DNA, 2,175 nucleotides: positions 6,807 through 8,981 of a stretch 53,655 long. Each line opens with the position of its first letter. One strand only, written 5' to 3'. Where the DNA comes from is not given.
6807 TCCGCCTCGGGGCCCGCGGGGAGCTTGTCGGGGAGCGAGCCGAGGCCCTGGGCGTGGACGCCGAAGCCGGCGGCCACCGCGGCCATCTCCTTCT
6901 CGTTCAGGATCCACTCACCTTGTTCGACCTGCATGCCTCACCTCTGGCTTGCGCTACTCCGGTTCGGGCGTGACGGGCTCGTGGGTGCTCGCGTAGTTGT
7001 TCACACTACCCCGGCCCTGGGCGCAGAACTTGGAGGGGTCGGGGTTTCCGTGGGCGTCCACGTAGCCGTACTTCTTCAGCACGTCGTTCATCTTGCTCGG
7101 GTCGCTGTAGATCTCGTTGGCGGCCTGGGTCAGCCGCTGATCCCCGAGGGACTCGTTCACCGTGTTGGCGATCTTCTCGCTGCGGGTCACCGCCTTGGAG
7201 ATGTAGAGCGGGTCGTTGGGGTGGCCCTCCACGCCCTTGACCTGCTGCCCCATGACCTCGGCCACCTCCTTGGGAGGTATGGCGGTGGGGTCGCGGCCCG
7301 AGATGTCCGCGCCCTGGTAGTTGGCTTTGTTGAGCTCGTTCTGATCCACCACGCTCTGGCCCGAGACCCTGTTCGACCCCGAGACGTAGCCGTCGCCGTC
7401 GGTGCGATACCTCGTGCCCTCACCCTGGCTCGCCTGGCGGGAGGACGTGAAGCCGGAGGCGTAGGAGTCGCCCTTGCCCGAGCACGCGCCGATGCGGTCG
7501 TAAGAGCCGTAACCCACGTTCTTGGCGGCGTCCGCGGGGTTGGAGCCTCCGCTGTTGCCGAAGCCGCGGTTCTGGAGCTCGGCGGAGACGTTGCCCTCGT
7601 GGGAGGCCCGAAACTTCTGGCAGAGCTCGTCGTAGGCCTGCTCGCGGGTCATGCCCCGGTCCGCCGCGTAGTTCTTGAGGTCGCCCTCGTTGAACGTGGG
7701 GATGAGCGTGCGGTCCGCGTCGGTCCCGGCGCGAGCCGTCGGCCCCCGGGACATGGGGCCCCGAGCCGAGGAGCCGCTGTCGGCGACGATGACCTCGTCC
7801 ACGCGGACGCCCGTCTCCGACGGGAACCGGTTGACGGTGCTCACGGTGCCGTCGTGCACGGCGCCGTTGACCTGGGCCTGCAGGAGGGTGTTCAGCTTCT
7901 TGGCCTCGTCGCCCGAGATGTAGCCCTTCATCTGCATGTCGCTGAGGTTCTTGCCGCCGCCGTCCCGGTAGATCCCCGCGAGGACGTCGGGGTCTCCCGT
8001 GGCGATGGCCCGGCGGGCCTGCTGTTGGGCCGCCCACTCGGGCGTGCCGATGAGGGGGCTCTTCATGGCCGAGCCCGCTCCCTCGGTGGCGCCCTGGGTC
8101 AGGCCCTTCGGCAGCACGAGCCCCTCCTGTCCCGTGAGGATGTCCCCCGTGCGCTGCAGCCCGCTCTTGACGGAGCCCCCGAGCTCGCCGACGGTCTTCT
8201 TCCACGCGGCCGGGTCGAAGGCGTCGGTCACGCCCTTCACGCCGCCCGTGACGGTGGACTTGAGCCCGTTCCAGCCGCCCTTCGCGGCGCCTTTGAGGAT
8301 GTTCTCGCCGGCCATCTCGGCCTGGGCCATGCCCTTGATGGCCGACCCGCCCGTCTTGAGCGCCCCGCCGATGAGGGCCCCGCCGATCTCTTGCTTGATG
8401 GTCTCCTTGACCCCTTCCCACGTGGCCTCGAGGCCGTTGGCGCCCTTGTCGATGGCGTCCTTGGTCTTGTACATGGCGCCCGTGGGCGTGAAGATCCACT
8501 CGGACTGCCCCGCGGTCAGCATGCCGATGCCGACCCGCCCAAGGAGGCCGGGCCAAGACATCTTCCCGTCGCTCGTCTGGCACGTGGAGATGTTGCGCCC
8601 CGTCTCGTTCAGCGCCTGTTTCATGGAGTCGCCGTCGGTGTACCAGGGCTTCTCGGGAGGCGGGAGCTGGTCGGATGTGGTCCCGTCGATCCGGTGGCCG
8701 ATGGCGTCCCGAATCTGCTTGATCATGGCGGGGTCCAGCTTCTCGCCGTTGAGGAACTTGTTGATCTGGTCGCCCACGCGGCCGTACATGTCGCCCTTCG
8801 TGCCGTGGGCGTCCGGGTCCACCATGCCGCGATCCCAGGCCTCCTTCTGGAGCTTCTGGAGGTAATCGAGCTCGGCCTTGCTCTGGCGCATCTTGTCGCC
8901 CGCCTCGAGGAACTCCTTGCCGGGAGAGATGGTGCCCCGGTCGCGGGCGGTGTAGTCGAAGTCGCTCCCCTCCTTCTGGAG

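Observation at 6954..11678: Modular architecture of the giant protein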

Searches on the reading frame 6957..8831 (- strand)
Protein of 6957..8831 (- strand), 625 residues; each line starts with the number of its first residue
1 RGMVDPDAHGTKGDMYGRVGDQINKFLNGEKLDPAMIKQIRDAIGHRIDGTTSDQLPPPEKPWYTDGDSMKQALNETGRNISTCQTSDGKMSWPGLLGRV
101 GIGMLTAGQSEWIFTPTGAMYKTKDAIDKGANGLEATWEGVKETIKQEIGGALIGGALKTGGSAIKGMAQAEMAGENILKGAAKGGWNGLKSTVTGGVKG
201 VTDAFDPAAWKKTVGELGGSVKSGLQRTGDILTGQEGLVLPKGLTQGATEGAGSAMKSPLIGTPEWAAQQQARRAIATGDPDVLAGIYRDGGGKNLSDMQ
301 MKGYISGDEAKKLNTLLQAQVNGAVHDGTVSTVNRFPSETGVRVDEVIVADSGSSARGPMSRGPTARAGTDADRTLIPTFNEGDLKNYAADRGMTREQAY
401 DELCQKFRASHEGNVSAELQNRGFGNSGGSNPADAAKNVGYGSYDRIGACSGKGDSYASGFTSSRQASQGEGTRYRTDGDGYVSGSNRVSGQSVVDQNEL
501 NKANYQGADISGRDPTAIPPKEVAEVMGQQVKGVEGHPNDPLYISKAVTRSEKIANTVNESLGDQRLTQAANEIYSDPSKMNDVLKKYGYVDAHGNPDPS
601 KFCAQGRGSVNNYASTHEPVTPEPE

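Call 19: search_solved_structures(query=A2, max_evalue=10, show_alignments=2)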
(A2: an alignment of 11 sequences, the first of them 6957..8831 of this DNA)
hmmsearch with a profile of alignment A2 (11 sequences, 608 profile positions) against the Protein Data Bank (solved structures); distinct sequences matched with E-value up to 10: 4.
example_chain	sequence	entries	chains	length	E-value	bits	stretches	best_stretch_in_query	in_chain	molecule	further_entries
1l3w_A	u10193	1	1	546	0.22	13.5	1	532-594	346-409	EP-cadherin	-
2wbm_A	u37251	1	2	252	0.37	12.8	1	265-325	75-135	RIBOSOME MATURATION PROTEIN SDO1 HOMOLOG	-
1q55_A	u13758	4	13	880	0.4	12.7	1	532-594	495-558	EP-cadherin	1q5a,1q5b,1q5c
3qfw_A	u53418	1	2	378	1.7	10.6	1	495-546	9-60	Ribulose-1,5-bisphosphate carboxylase/oxygenase large subunit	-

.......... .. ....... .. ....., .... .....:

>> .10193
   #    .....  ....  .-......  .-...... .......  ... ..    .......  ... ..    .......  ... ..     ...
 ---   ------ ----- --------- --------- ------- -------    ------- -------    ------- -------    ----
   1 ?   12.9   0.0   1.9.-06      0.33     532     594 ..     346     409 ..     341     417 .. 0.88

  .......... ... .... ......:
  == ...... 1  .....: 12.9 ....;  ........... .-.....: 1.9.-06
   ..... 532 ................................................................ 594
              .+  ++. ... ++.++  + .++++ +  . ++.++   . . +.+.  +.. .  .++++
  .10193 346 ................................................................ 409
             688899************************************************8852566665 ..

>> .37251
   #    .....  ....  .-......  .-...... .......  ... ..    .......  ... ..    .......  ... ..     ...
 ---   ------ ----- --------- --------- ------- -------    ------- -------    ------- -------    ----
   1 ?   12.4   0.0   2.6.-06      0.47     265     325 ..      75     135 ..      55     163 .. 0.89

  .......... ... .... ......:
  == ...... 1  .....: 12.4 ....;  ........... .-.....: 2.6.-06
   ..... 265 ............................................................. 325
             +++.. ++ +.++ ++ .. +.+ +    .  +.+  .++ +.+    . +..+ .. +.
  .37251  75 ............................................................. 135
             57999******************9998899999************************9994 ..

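Call 20: search_protein_families(library=pfam, proteins=[window:6957-8831:-], max_evalue=10)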
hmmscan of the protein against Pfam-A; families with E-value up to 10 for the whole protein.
window:6957-8831:- (625 aa): 1 family
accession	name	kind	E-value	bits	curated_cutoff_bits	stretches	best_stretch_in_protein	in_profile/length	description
PF17733.7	KPWE_dom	-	0.2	12.2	27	1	34-63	19-46/48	PEX14-like KPWE domain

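Call 30: predict_structure(alignment_id=A2)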
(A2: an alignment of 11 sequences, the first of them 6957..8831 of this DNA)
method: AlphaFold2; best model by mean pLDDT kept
length: 625 residues; sequences in the alignment: 11
mean_pLDDT: 55.1   pTM: 0.40
mean pLDDT of the five models: 55.1, 55.0, 54.1, 53.6, 52.6
residues with pLDDT >= 90: 24; 70-90: 186; 50-70: 122; < 50: 293
segments of 3 or more residues with pLDDT < 50: 1-13, 44-256, 353-370, 427-430, 447-469, 507-519, 619-625
pLDDT, mean of each block of 10 residues (from residue 1): 34 51 58 61 46 33 38 41 39 42 36 32 29 29 28 26 27 27 27 26 28 28 26 25 23 43 71 76 68 62 66 74 88 91 85 40 33 73 88 84 85 86 63 63 51 37 42 81 78 59 49 40 63 79 81 71 84 82 90 88 88 66 34
secondary structure, 60 per line:
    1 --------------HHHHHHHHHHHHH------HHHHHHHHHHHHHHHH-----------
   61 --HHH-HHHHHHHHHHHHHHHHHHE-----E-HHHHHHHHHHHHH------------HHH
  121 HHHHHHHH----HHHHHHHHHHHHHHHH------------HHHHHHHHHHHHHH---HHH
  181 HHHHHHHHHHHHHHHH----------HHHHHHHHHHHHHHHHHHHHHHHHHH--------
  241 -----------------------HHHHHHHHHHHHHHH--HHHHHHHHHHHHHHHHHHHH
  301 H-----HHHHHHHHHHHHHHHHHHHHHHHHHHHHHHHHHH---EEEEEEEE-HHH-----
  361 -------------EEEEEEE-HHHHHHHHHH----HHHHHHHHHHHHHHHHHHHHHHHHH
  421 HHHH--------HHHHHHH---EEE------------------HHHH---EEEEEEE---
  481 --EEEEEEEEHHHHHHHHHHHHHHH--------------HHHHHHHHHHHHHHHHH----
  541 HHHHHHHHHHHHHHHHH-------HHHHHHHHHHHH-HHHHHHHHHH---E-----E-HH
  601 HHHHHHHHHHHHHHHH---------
elements in order: H15-27 H34-49 H67-84 H93-105 H118-128 H133-148 H161-174 H178-196 H207-232 H264-278 H281-301 H307-340 E344-351 E374-380 H382-391 H396-424 H433-439 E443-445 H464-467 E471-477 E483-490 H491-505 H520-536 H541-557 H565-576 H578-587 H599-616
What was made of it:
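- On Pol-beta nucleotidyltransferase superfamily: However, the model was built from only 11 sequences and the motif loop has pLDDT below 50 (call 30).
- Closest known: Pol-beta-type nucleotidyltransferases / HAD phosphatases. Different: The predicted secondary-structure order is not Rossmannoid (call 30).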

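Call 32: fold_search(model_id=the predicted structure, library=pdb)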
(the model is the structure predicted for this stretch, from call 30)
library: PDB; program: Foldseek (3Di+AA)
matches with E <= 10: 152; with E <= 0.001: 0
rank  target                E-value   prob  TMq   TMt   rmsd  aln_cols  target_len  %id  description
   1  7t03_MODEL_1_A        8.4e-01  0.28  0.08  0.29   8.5        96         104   17  NMR structure of a designed cold unfolding four helix bundle (released 2022-03-02)
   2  6bfi_B                9.7e-01  0.08  0.11  0.09  21.4       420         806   12  Vinculin homolog in a sponge (phylum Porifera) reveals vertebrate-like cell adhesions involved in early multicellular  (released 2018-06-13)
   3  3t69_B                1.2e+00  0.08  0.07  0.12  16.7       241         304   11  Crystal structure of a putative 2-dehydro-3-deoxygalactonokinase protein from Sinorhizobium meliloti (released 2011-08-17)
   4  6bfi_A                1.2e+00  0.05  0.09  0.08  21.6       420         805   13  Vinculin homolog in a sponge (phylum Porifera) reveals vertebrate-like cell adhesions involved in early multicellular  (released 2018-06-13)
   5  9ynh_X                1.2e+00  0.03  0.07  0.08  65.2       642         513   11  Full-length human cytoplasmic dynein-1 in phi-like state bound to dynactin-p150glued and LIS1 (released 2026-01-28)
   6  7t2y_A                1.7e+00  0.20  0.08  0.29   8.1        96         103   16  X-ray structure of a designed cold unfolding four helix bundle (released 2022-03-02)
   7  2b1e                  1.8e+00  0.06  0.11  0.13  22.7       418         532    8  The structures of exocyst subunit Exo70p and the Exo84p C-terminal domains reveal a common motif (released 2005-11-01)
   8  6zbj_B                1.8e+00  0.03  0.10  0.12  32.4       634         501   11  Plasmodium falciparum merozoite surface protein 1 dimer, conformation 1 (released 2021-05-19)
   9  6fes_A                1.9e+00  0.05  0.10  0.13  20.8       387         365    8  Crystal structure of novel repeat protein BRIC2 fused to DARPin D12 (released 2018-09-05)
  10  6xns_B                2.0e+00  0.04  0.10  0.15  18.1       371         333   10  C3_crown-05 (released 2020-12-23)
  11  5oxf_C                2.1e+00  0.02  0.07  0.07  34.1       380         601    9  An oligomerised bacterial dynamin pair provides a mechanism for the long range sensing and tethering of membranes (released 2018-09-05)
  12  8c33_C                2.2e+00  0.60  0.08  0.23   5.4        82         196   16  Anaerobic light exposed 2.25 Angstrom crystal structure of cobalamin binding domain belonging to a light-dependent tra (released 2023-08-16)
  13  9k8g_A                2.3e+00  0.23  0.08  0.37   9.3        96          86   12  Cryo-EM structure of C3 symmetric interface of designed zinc-induced tetrahedron Cage-t32-Zn1-HEHE-35 (released 2025-10-29)
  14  8c31_A                2.4e+00  0.57  0.08  0.23   5.5        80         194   14  Dark state 1.8 Angstrom crystal structure of cobalamin binding domain belonging to a light-dependent transcription reg (released 2023-08-16)
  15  5kbx_A                2.4e+00  0.21  0.10  0.32  11.7       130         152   12  Co-crystal structure of the Saccharomyces cerevisiae histidine phosphotransfer signaling protein Ypd1 and the receiver (released 2017-06-07)
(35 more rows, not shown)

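Call 45: search_protein_families(library=phrogs, proteins=[window:6957-8831:-], max_evalue=1)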
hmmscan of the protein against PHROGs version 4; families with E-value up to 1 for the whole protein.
window:6957-8831:- (625 aa): 0 families

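Call 57: fold_search(model_id=the predicted structure, library=viral)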
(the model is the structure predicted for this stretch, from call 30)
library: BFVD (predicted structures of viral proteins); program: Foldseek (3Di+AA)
matches with E <= 10: 294; with E <= 0.001: 0
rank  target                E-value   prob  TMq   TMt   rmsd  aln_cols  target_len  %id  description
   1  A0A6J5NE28            2.5e-03  0.30  0.09  0.09  35.5       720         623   12  Uncharacterized protein [uncultured Caudovirales phage]
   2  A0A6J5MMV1            3.0e-03  0.25  0.09  0.07  35.0       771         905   13  Uncharacterized protein [uncultured Caudovirales phage]
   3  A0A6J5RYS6            2.7e-02  0.11  0.08  0.07  34.5       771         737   13  Uncharacterized protein [uncultured Caudovirales phage]
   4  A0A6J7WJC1            4.2e-02  0.18  0.12  0.10  33.4       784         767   11  Uncharacterized protein [uncultured Caudovirales phage]
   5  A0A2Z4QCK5            8.3e-02  0.16  0.13  0.09  38.8       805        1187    8  (no name in the UniProt tables at hand)
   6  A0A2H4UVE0            9.6e-02  0.12  0.09  0.08  37.5       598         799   10  Exocyst complex component Sec6 [Bodo saltans virus]
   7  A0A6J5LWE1            1.5e-01  0.06  0.08  0.08  40.3       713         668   13  Uncharacterized protein [uncultured Caudovirales phage]
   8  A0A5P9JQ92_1          2.0e-01  0.12  0.10  0.07  32.1       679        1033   11  Large tegument protein [Psittacid alphaherpesvirus 5]
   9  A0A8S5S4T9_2          2.3e-01  0.05  0.06  0.07  40.8       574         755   12  Minor tail protein [Siphoviridae sp. ctiV651]
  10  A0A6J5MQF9            2.4e-01  0.10  0.09  0.10  30.9       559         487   11  Uncharacterized protein [uncultured Caudovirales phage]
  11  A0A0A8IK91            2.5e-01  0.08  0.07  0.13  25.6       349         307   16  (no name in the UniProt tables at hand)
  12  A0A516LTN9            3.1e-01  0.08  0.10  0.10  30.2       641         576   13  (no name in the UniProt tables at hand)
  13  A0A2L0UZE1            4.2e-01  0.08  0.11  0.09  24.2       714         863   13  Uncharacterized protein [Agrobacterium phage Atu_ph07]
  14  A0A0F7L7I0            4.2e-01  0.07  0.09  0.07  34.3       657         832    9  Uncharacterized protein [uncultured marine virus]
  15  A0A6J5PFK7            4.2e-01  0.06  0.09  0.10  32.4       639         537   14  Uncharacterized protein [uncultured Caudovirales phage]
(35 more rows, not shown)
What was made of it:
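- On Phage tape-measure protein: BFVD TM-scores are <= 0.13 (call 57).
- BFVD matches have TM-scores <= 0.13 (call 57).
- Tried and rejected: Nothing below E 0.8 in PDB, and BFVD matches had TM <= 0.13 (calls 32, 57).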

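Call 71: search_protein_representatives(alignment_id=A2)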
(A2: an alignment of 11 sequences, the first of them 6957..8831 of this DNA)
Query: 11 sequences, 608 profile positions. Proteins with E-value up to 0.001 (for the whole library): 238; up to 1e-10: 181; up to 1e-30: 109. The best 150 are listed.
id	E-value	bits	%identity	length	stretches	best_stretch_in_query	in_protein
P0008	0.0e+00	1114.3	-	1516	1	1-608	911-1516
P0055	0.0e+00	1082.1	-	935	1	1-607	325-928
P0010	1.1e-281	952.5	-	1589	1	1-606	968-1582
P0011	1.3e-233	793.7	-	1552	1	2-606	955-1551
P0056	1.0e-209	714.8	-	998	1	7-606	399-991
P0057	1.8e-207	707.5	-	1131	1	10-606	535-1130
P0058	9.3e-203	691.9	-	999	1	12-604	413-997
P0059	1.5e-184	631.8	-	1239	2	264-607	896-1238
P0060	4.1e-177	607.2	-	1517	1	1-605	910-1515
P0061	5.5e-176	603.4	-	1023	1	14-580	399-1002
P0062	2.0e-173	595.0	-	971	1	10-602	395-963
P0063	6.8e-166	570.1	-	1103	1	8-550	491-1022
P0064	1.4e-159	549.3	-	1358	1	8-604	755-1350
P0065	3.7e-145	501.6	-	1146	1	9-603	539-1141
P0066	1.2e-142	493.3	-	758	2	267-602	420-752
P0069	1.7e-101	357.5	-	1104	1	16-593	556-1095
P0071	1.1e-100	354.7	-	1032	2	250-601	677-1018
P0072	7.1e-93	329.0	-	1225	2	221-579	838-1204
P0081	7.3e-78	279.4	-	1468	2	247-574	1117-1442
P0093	8.0e-70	252.8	-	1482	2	276-598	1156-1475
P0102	3.6e-66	240.8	-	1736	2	248-575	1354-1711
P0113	5.1e-61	223.7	-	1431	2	239-580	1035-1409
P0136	1.1e-51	192.9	-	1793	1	193-583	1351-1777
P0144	2.4e-46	175.2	-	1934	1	282-602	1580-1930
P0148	4.1e-42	161.3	-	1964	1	173-582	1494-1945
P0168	4.9e-28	114.8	-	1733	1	7-283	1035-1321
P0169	5.0e-28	114.8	-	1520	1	7-275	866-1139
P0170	5.5e-27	111.3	-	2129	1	7-323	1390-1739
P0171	1.2e-26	110.2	-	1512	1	8-167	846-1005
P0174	1.0e-24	103.9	-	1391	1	5-288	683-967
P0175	6.3e-24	101.2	-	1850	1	9-276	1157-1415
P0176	1.7e-23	99.8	-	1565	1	9-168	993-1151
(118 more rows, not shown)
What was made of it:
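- The exhaustive profile search found 238 cluster representatives, 109 of them at E <= 1e-30 (call 71).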

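Call 74: search_protein_families(library=pfam, proteins=[P0056, P0059, P0064, P0072, P0081, P0136], max_evalue=0.01)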
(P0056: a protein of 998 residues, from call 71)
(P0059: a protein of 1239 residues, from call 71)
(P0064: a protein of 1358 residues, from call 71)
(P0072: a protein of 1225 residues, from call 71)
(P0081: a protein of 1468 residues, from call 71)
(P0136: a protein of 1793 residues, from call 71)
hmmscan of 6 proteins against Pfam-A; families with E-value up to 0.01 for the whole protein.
P0056 (998 aa): 0 families

P0059 (1239 aa): 0 families

P0064 (1358 aa): 0 families

P0072 (1225 aa): 0 families

P0081 (1468 aa): 8 families
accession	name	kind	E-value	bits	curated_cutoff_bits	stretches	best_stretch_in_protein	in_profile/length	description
PF19190.6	BACON_2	-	7.7e-20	71.1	25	3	10-82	10-84/94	Viral BACON domain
PF22076.2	Cep192_D6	-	2.6e-14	53.7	35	1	321-426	3-96/101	Cep192 domain 6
PF22544.2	HYDIN_VesB_CFA65-like_Ig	-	1.3e-13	51.5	25.5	1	340-406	21-88/100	HYDIN/CFA65/VesB-like, Ig-like domain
PF00635.32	Motile_Sperm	-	1.3e-08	35.1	25.9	1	322-393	2-74/109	MSP (Major sperm protein) domain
PF22067.2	Cep192_D3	-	3.9e-08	33.7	27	1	342-415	21-95/99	Cep192 domain 3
PF07610.17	DUF1573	-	1.6e-06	28.5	26.1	0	2-81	4-83/98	Protein of unknown function (DUF1573)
PF21310.3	OCRL-like_ASH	-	0.0034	18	27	0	341-384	18-68/109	Inositol polyphosphate 5-phosphatase OCRL-like, ASH domain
PF24816.2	Ig_CFAP65__9th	-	0.0038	17.7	24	0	359-394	115-150/170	Cilia- and flagella-associated protein 65-like, Ig-like domain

P0136 (1793 aa): 0 families
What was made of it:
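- Relatives carry sensor-like ectodomains of BACON/Ig type (call 74).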

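Call 75: list_cluster_members(proteins=[P0056, P0059, P0064, P0072, P0081, P0102, P0136, P0170, P0144, P0148])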
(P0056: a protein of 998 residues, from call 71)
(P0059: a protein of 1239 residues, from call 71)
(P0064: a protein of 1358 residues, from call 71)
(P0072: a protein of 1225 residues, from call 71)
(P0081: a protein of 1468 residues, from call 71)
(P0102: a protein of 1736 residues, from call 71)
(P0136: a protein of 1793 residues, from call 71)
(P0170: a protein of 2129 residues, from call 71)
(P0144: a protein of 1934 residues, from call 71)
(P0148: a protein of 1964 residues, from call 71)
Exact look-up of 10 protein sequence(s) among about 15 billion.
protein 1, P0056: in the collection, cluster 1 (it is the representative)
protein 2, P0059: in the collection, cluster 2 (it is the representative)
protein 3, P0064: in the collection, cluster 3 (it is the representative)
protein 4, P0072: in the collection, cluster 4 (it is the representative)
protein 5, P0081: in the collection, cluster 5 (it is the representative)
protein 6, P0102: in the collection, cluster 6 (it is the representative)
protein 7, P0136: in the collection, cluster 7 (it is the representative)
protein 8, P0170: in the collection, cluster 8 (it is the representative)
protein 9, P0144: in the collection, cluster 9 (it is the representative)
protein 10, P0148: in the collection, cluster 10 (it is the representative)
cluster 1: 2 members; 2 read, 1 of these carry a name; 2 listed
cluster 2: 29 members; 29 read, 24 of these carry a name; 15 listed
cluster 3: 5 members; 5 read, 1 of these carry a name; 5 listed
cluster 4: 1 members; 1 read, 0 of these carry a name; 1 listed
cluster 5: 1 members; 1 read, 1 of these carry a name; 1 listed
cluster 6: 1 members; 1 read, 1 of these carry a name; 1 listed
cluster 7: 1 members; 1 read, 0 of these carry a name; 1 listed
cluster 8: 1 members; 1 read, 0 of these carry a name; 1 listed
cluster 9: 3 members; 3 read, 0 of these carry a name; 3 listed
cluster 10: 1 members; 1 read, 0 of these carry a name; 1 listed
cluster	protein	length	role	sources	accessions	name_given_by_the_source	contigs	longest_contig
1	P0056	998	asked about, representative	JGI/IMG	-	-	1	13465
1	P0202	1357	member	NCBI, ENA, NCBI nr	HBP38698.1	MAG TPA: hypothetical protein DD640_08160 [Clostridiales bacterium] | hypothetical protein [Clostridiales bacterium]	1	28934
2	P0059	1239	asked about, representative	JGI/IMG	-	hypothetical protein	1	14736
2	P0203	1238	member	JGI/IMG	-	hypothetical protein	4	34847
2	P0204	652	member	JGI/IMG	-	hypothetical protein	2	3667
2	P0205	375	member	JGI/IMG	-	hypothetical protein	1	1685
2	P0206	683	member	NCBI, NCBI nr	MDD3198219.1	MAG: hypothetical protein PHI69_08160, partial [Eubacteriales bacterium] | hypothetical protein [Eubacteriales bacterium]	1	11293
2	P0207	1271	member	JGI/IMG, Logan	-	hypothetical protein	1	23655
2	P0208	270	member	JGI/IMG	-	hypothetical protein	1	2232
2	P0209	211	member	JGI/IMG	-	hypothetical protein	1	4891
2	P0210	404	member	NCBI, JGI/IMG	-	hypothetical protein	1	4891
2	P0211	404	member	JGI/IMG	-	hypothetical protein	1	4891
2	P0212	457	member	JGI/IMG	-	hypothetical protein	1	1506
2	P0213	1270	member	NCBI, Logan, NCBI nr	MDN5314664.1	MAG: hypothetical protein PWP10_3414 [Clostridiales bacterium] | hypothetical protein [Clostridiales bacterium]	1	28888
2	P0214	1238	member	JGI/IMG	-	hypothetical protein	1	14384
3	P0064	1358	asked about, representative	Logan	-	-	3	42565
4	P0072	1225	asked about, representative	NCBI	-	-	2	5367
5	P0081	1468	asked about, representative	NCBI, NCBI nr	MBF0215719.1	MAG: hypothetical protein HQL30_01865 [Candidatus Omnitrophica bacterium] | hypothetical protein [Candidatus Omnitrophota bacterium]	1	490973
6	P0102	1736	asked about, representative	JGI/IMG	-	hypothetical protein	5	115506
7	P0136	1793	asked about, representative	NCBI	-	-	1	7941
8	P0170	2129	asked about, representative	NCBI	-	-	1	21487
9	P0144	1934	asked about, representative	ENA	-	-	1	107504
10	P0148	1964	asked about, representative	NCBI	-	-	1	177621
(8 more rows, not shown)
